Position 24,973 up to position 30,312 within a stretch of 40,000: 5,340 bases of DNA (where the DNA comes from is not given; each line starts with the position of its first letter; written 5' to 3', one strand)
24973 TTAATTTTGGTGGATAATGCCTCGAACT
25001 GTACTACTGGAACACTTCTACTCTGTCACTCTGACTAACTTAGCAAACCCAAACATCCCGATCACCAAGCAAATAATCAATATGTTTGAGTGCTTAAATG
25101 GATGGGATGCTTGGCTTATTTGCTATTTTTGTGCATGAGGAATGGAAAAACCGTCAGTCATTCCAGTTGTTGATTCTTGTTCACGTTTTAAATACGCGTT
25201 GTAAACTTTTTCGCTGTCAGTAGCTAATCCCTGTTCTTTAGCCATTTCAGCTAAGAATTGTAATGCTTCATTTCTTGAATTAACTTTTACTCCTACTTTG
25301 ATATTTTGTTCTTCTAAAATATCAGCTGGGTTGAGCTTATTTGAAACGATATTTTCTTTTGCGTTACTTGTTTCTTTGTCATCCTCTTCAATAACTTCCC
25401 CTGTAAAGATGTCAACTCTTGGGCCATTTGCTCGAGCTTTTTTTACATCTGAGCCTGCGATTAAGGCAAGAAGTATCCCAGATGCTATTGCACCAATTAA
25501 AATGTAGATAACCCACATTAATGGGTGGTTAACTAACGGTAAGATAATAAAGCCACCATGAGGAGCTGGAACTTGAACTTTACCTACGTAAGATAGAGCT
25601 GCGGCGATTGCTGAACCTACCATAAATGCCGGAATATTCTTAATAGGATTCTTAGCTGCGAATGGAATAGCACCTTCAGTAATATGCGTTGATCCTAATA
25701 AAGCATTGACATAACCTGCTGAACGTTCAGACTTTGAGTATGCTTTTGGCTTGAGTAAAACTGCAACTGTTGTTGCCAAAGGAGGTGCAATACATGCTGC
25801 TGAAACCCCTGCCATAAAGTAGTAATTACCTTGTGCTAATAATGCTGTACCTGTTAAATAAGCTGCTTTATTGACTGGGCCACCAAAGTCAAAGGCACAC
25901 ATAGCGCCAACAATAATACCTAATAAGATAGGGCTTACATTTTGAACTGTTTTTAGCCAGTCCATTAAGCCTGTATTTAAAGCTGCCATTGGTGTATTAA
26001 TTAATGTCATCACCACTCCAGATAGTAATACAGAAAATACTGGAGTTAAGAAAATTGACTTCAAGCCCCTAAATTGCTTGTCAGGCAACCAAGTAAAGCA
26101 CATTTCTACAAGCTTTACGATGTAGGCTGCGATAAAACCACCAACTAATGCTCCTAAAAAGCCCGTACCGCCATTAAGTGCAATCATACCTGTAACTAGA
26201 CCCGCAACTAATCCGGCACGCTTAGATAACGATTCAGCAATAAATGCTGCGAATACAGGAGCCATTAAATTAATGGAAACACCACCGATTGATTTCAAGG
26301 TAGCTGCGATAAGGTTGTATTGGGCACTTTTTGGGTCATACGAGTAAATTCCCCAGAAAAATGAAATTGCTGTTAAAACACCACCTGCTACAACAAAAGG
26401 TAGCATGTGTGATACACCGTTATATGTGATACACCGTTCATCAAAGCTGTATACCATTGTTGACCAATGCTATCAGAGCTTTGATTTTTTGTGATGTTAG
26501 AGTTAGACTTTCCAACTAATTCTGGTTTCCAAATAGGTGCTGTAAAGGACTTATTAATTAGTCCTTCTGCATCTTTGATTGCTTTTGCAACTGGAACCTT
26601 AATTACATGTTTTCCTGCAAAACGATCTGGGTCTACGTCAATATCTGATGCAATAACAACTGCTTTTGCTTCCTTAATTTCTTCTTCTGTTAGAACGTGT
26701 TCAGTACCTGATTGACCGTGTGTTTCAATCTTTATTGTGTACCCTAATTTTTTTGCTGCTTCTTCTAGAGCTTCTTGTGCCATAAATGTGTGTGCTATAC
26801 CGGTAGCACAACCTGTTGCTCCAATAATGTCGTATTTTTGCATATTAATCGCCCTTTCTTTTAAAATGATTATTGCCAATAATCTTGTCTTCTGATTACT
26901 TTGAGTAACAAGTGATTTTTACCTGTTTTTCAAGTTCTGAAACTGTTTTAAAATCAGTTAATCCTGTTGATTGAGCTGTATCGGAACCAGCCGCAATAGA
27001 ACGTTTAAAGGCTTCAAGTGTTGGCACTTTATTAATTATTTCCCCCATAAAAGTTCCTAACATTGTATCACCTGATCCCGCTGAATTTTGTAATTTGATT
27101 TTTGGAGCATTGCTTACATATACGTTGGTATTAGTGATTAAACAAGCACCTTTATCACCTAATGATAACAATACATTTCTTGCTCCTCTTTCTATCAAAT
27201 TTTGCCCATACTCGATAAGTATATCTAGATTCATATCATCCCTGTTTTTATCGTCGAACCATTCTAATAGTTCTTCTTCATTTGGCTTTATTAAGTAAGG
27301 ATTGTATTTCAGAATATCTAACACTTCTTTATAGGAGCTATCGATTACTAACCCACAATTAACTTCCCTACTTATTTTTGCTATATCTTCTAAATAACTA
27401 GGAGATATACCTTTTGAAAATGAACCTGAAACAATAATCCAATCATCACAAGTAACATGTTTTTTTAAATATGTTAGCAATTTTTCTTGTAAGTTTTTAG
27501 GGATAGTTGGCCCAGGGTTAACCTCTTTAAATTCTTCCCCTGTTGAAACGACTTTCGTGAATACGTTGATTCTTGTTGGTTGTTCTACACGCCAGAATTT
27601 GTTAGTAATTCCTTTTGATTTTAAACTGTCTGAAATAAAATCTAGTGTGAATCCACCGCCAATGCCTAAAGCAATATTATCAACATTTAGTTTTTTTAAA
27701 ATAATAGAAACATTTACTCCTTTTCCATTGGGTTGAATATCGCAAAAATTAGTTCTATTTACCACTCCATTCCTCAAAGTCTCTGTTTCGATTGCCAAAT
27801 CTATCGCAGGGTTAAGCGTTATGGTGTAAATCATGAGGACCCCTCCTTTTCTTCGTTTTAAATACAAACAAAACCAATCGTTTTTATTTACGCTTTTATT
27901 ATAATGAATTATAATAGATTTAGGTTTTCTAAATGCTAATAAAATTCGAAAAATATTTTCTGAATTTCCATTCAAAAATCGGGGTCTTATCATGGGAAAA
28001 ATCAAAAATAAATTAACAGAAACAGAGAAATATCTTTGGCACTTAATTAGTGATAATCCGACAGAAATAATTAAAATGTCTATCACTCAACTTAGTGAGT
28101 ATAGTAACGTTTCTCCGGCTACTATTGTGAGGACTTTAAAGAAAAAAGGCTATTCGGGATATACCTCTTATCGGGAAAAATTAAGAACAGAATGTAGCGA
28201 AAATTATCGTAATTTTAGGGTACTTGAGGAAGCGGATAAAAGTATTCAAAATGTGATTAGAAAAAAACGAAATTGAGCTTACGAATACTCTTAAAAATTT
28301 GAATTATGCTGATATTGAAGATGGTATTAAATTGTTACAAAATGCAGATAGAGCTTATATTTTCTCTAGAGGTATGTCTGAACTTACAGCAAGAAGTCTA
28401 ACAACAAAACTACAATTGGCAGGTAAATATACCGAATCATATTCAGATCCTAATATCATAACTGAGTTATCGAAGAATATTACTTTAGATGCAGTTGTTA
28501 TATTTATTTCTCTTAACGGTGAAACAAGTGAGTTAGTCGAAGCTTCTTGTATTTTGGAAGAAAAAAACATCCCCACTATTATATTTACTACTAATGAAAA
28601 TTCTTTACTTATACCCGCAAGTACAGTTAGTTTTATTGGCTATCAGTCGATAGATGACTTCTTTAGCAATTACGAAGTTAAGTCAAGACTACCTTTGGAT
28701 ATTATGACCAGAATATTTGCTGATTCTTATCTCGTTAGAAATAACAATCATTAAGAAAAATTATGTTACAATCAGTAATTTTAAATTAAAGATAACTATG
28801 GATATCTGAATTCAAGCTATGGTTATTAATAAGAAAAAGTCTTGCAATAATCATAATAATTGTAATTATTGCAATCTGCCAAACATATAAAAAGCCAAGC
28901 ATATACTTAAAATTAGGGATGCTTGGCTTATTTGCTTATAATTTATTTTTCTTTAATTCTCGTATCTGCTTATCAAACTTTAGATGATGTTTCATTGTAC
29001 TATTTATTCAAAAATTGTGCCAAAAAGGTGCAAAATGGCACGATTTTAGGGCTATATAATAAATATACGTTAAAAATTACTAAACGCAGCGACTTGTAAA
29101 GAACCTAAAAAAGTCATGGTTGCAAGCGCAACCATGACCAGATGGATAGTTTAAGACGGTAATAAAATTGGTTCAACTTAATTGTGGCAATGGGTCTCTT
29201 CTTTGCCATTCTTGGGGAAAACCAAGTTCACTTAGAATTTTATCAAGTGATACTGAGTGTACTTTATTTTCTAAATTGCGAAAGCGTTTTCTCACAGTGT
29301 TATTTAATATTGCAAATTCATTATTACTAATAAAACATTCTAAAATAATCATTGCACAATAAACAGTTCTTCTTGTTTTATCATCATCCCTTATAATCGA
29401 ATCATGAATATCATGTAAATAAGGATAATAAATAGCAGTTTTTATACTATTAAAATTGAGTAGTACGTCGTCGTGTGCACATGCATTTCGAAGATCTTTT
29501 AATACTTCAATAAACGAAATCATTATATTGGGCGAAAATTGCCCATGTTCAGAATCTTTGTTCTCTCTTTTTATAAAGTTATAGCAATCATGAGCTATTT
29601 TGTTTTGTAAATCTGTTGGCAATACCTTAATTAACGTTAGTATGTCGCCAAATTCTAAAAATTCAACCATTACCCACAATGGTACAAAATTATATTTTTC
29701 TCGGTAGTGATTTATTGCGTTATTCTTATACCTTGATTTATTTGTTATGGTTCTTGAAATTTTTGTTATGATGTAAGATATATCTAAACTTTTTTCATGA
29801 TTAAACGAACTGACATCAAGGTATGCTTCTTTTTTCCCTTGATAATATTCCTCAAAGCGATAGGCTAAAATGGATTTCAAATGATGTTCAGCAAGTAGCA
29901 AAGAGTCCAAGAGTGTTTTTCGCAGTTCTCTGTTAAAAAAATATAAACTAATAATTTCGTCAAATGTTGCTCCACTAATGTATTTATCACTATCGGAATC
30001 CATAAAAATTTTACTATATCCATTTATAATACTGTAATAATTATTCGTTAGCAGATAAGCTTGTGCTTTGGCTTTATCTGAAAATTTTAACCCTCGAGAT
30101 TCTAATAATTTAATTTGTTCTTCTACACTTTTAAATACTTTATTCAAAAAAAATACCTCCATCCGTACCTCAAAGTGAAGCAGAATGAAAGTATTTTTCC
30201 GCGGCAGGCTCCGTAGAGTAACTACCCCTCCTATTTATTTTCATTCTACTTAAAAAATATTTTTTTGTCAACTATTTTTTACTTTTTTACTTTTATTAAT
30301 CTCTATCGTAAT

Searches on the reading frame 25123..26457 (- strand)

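Call 34: search_protein_families(library=pfam, proteins=[window:25123-26457:-], max_evalue=0.001)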
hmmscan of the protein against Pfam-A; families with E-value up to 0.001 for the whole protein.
window:25123-26457:- (444 aa): 2 families
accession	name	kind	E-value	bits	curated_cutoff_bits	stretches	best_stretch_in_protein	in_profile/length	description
PF02378.23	PTS_EIIC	-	1.4e-14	54.4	30.7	1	13-281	2-319/319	Phosphotransferase system, EIIC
PF00359.27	PTS_EIIA_2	-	3e-13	50.4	27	1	380-443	2-65/144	Phosphoenolpyruvate-dependent sugar phosphotransferase system, EIIA 2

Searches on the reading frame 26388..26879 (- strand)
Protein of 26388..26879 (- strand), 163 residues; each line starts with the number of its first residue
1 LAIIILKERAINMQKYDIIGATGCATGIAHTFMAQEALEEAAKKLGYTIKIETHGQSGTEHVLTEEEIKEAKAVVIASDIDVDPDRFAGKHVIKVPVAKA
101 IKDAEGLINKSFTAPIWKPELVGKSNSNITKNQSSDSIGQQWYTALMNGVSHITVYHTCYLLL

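Call 34: search_protein_families(library=pfam, proteins=[window:26388-26879:-], max_evalue=0.001)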
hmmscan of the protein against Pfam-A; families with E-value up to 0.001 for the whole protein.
window:26388-26879:- (163 aa): 2 families
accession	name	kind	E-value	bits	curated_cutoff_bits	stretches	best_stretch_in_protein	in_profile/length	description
PF02302.22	PTS_IIB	-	3.4e-21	76.1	23.6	1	21-110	3-90/90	PTS system, Lactose/Cellobiose specific IIB subunit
PF25554.1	PTS_EIIB_BC_N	-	2.9e-05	24.6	27.4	0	25-110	10-80/88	PTS system fructose specific EIIB'BC N-terminal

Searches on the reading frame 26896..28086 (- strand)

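Call 35: search_protein_families(library=pfam, proteins=[window:26896-28086:-], max_evalue=0.001)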
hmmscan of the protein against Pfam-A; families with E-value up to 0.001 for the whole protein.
window:26896-28086:- (396 aa): 1 family
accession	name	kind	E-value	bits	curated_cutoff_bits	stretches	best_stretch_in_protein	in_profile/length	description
PF00294.29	PfkB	-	3e-32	112.6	25.8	1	95-378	12-297/302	pfkB family carbohydrate kinase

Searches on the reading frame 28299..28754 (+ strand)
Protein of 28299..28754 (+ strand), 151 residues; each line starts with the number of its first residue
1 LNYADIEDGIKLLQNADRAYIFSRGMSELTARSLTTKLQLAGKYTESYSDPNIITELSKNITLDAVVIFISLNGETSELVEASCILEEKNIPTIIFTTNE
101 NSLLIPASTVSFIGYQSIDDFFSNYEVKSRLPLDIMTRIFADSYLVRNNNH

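Call 34: search_protein_families(library=pfam, proteins=[window:28299-28754:+], max_evalue=0.001)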
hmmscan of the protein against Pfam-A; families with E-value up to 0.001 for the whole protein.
window:28299-28754:+ (151 aa): 1 family
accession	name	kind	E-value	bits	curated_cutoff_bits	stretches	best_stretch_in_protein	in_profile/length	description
PF01380.27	SIS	-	1.1e-12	48.3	25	1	13-109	2-99/131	SIS domain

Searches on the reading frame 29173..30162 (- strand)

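Call 36: search_protein_families(library=pfam, proteins=[window:29173-30162:-], max_evalue=0.001)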
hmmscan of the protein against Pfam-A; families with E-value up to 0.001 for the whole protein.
window:29173-30162:- (329 aa): 1 family
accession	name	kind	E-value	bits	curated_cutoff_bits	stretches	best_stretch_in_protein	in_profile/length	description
PF07751.16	Abi_2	-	1.9e-39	136.3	25.6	1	36-236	2-184/184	Abi-like protein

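Call 45: search_protein_families(library=padloc, proteins=[window:29173-30162:-], max_evalue=0.001)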
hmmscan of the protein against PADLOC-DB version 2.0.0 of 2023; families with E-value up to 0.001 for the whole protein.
window:29173-30162:- (329 aa): 1 family
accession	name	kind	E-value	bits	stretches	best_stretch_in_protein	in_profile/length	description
PDLC02344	AbiD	-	1.4e-51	173.9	1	8-321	5-273/277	AbiD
